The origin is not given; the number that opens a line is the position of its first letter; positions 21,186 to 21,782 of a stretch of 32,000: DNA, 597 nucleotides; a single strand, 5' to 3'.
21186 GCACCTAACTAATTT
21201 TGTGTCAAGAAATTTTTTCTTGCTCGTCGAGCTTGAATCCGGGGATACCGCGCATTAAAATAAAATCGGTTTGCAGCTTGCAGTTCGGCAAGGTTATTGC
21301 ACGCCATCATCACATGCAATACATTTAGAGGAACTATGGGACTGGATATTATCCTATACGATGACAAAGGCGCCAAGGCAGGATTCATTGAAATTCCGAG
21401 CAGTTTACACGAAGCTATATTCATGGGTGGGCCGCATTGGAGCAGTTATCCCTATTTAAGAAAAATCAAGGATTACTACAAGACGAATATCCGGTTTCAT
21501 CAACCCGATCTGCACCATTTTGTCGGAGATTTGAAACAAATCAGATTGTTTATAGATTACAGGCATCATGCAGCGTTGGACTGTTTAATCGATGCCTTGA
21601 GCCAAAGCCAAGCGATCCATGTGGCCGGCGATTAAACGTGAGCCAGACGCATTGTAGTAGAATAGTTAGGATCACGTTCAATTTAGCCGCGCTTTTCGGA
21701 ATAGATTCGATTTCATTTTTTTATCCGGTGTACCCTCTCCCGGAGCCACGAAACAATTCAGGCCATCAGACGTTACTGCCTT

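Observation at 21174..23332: Low-GC islet: an XRE repressor divergent from a tightly coupled 80-aa + 237-aa operon with no recognisable domains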

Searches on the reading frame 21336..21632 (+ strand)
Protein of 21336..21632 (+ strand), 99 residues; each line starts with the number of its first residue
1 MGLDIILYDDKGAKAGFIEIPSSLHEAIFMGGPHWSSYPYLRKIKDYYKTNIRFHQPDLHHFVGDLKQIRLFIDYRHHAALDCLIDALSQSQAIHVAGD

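Call 4: search_protein_families(library=pfam, max_evalue=1, proteins=[window:21336-21632:+])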
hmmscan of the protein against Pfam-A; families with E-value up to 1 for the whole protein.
seq(99 aa): 0 families

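Call 5: search_protein_families(library=padloc, max_evalue=1, proteins=[window:21336-21632:+])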
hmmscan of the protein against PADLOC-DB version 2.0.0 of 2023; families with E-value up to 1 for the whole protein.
seq(99 aa): 0 families

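Call 6: search_protein_families(library=phrogs, max_evalue=1, proteins=[window:21336-21632:+])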
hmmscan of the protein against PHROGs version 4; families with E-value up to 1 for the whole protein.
seq(99 aa): 0 families

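Call 7: search_protein_families(library=ncbifam, max_evalue=1, proteins=[window:21336-21632:+])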
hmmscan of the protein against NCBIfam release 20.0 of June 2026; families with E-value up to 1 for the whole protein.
seq(99 aa): 0 families

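Call 62: search_dna_similar(query=window:21336-21632:+, collection=plasmids, mode=protein, max_evalue=0.01)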
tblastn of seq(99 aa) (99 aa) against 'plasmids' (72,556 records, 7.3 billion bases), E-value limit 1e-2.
Records with a match: 9; places in all: 9; records where one place covers at least 80% of the query: 7.
Best place of each record, by identity: <60% 9.
By first word of the organism name: Priestia 9.
By predicted mobility (MOB-suite, as given by PLSDB): non-mobilizable 5; mobilizable 4.
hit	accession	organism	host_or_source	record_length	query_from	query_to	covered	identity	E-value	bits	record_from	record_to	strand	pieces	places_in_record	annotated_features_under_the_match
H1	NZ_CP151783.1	Priestia megaterium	whole organism,soil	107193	1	99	100%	44.6%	3e-18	84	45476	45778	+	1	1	hypothetical protein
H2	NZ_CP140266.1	Priestia megaterium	Single cell,ginseng rhizosphere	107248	1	99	100%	44.6%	3e-18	84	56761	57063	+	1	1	hypothetical protein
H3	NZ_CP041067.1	Priestia megaterium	cell culture,soil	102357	1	99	100%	44.6%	6e-18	84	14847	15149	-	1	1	hypothetical protein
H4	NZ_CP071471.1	Priestia megaterium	whole organism,Hypersaline environment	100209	1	99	100%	43.6%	1e-17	83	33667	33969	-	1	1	hypothetical protein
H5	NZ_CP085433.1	Priestia megaterium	single cell,soil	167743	1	99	100%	43.6%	2e-17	82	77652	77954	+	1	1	hypothetical protein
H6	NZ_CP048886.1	Priestia megaterium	culture,agricultural soil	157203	1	99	100%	43.6%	3e-17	82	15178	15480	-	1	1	hypothetical protein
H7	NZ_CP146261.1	Priestia megaterium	Nicotiana tabacum L.,Cell ...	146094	1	99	100%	43.6%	3e-17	82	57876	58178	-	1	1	hypothetical protein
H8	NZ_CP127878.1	Priestia megaterium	Single bacterial isolate,soil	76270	1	67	68%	43.3%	5e-8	56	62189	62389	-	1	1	none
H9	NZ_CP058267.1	Priestia megaterium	cell culture,potash salt dump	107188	43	99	58%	42.4%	2e-5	48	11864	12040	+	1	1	hypothetical protein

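Call 64: get_annotated_region(hit=H1, flank=7000)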
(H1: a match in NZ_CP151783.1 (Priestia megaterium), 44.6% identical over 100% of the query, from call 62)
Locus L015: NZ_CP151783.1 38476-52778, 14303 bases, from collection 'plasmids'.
description: Priestia megaterium strain IMGN6 plasmid unnamed3, complete sequence
organism: Priestia megaterium (NCBI taxid 1404)
taxonomy: Bacteria; Bacillota; Bacilli; Bacillales; Bacillaceae; Priestia; Priestia megaterium
host: -; source: whole organism,soil; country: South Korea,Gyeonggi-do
typing (MOB-suite, as given by PLSDB): mobilizable; replicon rep_cluster_385; relaxase MOBP
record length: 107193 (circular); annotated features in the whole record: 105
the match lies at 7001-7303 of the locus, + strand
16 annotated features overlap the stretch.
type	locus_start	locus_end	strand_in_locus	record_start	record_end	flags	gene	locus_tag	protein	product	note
CDS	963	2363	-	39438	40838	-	-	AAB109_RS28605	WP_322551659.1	MFS transporter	-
CDS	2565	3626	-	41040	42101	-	-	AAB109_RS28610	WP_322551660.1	NAD(P)-dependent alcohol dehydrogenase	-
CDS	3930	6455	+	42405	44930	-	-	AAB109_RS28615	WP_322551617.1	NB-ARC domain-containing protein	-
CDS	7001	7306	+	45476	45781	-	-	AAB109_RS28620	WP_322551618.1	hypothetical protein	-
CDS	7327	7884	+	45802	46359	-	-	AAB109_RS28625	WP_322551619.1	hypothetical protein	-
CDS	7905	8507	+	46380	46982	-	-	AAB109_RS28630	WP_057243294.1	DUF4304 domain-containing protein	-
CDS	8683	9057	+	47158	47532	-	-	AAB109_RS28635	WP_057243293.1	DUF5412 family protein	-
CDS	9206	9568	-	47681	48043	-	-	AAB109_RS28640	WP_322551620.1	hypothetical protein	-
CDS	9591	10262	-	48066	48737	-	-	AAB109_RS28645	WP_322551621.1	hypothetical protein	-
CDS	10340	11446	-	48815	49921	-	-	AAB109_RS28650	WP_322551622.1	hypothetical protein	-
CDS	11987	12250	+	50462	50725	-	-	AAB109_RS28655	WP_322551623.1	hypothetical protein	-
CDS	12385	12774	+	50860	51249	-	-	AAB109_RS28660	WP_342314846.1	hypothetical protein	-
CDS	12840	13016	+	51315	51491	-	-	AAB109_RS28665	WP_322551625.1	hypothetical protein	-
CDS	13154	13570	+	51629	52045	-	-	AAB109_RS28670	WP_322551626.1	hypothetical protein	-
CDS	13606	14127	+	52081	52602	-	-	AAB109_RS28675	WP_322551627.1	GrpB family protein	-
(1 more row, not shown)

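Call 65: get_annotated_region(hit=H5, flank=7000)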
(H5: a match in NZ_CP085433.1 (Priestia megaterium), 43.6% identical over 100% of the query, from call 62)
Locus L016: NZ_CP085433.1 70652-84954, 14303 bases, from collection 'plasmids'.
description: Priestia megaterium strain F20 plasmid unnamed2, complete sequence
organism: Priestia megaterium (NCBI taxid 1404)
taxonomy: Bacteria; Bacillota; Bacilli; Bacillales; Bacillaceae; Priestia; Priestia megaterium
host: -; source: single cell,soil; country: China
typing (MOB-suite, as given by PLSDB): non-mobilizable; replicon rep_cluster_385
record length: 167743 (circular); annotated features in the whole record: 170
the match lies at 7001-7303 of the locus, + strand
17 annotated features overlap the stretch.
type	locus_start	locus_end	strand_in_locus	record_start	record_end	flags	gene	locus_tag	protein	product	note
CDS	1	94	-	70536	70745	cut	-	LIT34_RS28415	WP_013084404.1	alpha/beta-type small acid-soluble spore protein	-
CDS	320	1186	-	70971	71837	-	-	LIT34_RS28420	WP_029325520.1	Rpn family recombination-promoting nuclease/putative transposase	-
CDS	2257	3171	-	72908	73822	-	-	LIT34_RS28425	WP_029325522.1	LysR family transcriptional regulator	GO:0006355 - regulation of DNA-templated transcription [Evidence IEA]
CDS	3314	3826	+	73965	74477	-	-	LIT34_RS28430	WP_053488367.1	GNAT family N-acetyltransferase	-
CDS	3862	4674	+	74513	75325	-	-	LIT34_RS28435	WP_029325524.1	MetQ/NlpA family ABC transporter substrate-binding protein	-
CDS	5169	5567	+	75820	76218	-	spxA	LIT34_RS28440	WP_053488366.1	transcriptional regulator SpxA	GO:0045892 - negative regulation of DNA-templated transcription [Evidence IEA]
CDS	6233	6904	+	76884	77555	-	-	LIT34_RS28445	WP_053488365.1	DUF3885 domain-containing protein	-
CDS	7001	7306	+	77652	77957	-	-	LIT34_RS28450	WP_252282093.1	hypothetical protein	-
CDS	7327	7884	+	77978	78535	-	-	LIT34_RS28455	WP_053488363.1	hypothetical protein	-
CDS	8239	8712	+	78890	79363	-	-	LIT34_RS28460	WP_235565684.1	DUF3574 domain-containing protein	-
CDS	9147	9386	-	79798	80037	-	-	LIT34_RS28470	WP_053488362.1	hypothetical protein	-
CDS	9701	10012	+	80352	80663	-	-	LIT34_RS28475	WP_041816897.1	hypothetical protein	-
CDS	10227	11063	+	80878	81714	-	-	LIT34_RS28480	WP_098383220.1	STAS domain-containing protein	-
CDS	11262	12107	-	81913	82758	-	-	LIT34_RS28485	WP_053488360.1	STAS domain-containing protein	-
CDS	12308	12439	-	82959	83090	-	-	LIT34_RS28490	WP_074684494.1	FbpB family small basic protein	-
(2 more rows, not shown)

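Call 66: search_protein_families(library=pfam, max_evalue=0.001, proteins=[L015:7001-7306:+, L015:7327-7884:+, L015:7905-8507:+, L015:8683-9057:+, L016:6233-6904:+, L015:9206-9568:-, L015:9591-10262:-, L015:10340-11446:-])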
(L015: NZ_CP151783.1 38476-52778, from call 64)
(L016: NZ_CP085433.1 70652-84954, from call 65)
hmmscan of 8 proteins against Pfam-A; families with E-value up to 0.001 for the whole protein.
L015:7001-7306:+ (101 aa): 0 families

L015:7327-7884:+ (185 aa): 0 families

L015:7905-8507:+ (200 aa): 1 family
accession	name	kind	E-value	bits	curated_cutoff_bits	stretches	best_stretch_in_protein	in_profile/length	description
PF14137.11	DUF4304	-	8.1e-05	23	23.2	1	17-133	3-111/115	Domain of unknown function (DUF4304)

L015:8683-9057:+ (124 aa): 1 family
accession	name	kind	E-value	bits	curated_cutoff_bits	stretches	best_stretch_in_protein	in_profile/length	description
PF17428.7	DUF5412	-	2.9e-33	114.6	25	1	2-118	2-114/118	Family of unknown function (DUF5412)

L016:6233-6904:+ (223 aa): 1 family
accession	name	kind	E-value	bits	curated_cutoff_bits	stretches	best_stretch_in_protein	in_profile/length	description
PF13021.12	DUF3885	-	8.3e-54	183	23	1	3-210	1-185/189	Domain of unknown function (DUF3885)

L015:9206-9568:- (120 aa): 0 families

L015:9591-10262:- (223 aa): 0 families

L015:10340-11446:- (368 aa): 19 families
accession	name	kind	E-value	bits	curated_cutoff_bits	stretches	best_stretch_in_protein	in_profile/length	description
PF07719.23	TPR_2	-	3e-16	58.6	27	1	161-184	4-27/34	Tetratricopeptide repeat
PF00515.34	TPR_1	-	3e-15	55.7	27.8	1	161-184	4-27/34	Tetratricopeptide repeat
PF13424.12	TPR_12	-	5.8e-14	52.5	30.1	1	161-222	6-72/77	Tetratricopeptide repeat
PF13181.12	TPR_8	-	1.4e-12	47.2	25.7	0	128-156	4-32/34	Tetratricopeptide repeat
PF14559.12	TPR_19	-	2.9e-12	47.1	25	1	16-59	14-57/68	Tetratricopeptide repeat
PF13414.12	TPR_11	-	1.1e-10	41.5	26.8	1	132-172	1-42/42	TPR repeat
PF13428.12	TPR_14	-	1.7e-08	34.7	23.5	0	198-233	4-39/44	Tetratricopeptide repeat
PF12895.13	ANAPC3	-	2.1e-08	34.7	27.2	0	155-218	20-79/82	Anaphase-promoting complex, cyclosome, subunit 3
PF13431.12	TPR_17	-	6.1e-08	32.8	24.4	0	20-46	6-32/34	Tetratricopeptide repeat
PF13371.12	TPR_9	-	1.1e-06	28.9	35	0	23-62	25-64/73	Tetratricopeptide repeat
PF13176.12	TPR_7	-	2.6e-06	27.5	27.9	0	130-150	4-24/36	Tetratricopeptide repeat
PF13432.12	TPR_16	-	6.5e-06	26.9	32.7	0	20-58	24-62/65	Tetratricopeptide repeat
PF23914.1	TPR_CcmH_CycH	-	2.4e-05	24.7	42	0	5-53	99-147/158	Cytochrome c-type biogenesis protein H TPR domain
PF22860.2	DUF7017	-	2.5e-05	24.7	27.5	0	23-58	67-102/141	Domain of unknown function (DUF7017)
PF13374.12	TPR_10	-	5.3e-05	23.5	27.5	0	30-56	5-31/42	Tetratricopeptide repeat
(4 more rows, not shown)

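Call 93: list_cluster_members(proteins=[window:21336-21632:+, window:22809-23033:+, window:22397-22636:-, P0006, P0009, P0023])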
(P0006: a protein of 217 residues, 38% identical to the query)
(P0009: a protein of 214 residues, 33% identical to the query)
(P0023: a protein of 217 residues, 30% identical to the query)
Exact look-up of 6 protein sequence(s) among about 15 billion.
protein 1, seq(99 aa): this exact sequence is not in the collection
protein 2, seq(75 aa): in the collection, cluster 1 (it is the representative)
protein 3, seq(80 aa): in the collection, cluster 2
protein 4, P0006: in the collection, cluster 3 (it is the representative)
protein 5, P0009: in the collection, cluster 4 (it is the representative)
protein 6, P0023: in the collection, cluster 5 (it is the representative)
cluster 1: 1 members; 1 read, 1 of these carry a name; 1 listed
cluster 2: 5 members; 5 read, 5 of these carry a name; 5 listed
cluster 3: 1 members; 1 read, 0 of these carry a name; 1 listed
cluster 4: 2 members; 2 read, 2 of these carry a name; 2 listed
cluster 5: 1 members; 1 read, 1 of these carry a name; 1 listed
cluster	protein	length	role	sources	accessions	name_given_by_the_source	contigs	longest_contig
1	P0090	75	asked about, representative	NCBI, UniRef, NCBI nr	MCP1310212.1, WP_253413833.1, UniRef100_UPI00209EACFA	helix-turn-helix domain-containing protein [Paenibacillus tyrfis] | helix-turn-helix domain-containing protein n=1 Tax=Paenibacillus tyrfis TaxID=1501230 ... | helix-turn-helix transcriptional regulator [Paenibacillus tyrfis]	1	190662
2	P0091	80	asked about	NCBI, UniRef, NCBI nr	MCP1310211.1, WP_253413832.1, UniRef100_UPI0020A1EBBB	hypothetical protein [Paenibacillus tyrfis] | hypothetical protein n=1 Tax=Paenibacillus tyrfis TaxID=1501230 RepID=UPI0020A1EBBB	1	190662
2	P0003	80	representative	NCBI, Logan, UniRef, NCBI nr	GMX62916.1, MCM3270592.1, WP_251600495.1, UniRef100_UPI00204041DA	hypothetical protein [Paenibacillus elgii] | hypothetical protein n=1 Tax=Paenibacillus elgii TaxID=189691 RepID=UPI00204041DA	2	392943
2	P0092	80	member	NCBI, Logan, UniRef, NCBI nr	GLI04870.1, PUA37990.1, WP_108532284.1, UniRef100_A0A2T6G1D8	hypothetical protein YDYSG_09000 [Paenibacillus tyrfis] | Uncharacterized protein n=1 Tax=Paenibacillus elgii TaxID=189691 RepID=A0A2T6G1D8_9BACL | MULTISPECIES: hypothetical protein [Paenibacillus]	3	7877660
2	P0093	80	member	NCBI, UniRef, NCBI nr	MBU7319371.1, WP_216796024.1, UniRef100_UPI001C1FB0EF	hypothetical protein [Paenibacillus oleatilyticus] | hypothetical protein n=1 Tax=Paenibacillus oleatilyticus TaxID=2594886 RepID=UPI001C1FB0EF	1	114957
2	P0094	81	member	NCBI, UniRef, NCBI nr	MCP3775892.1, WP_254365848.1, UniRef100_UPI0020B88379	hypothetical protein NLX71_21715 [Paenibacillus sp. MZ04-78.2] | hypothetical protein n=1 Tax=Paenibacillus sp. MZ04-78.2 TaxID=2962034 RepID=UPI0020B88379 | hypothetical protein [Paenibacillus sp. MZ04-78.2]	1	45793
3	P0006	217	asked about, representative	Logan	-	-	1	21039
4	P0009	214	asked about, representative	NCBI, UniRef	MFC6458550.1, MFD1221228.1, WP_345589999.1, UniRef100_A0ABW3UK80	hypothetical protein [Paenibacillus vulneris] | Uncharacterized protein n=1 Tax=Paenibacillus vulneris TaxID=1133364 ...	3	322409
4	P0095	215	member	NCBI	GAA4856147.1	hypothetical protein GCM10023310_39110 [Paenibacillus vulneris]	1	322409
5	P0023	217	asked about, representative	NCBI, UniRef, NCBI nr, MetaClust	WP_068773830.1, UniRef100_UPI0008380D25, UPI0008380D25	hypothetical protein [Paenibacillus sp. FJAT-26967] | hypothetical protein n=1 Tax=Paenibacillus sp. FJAT-26967 TaxID=1729690 ... | status=active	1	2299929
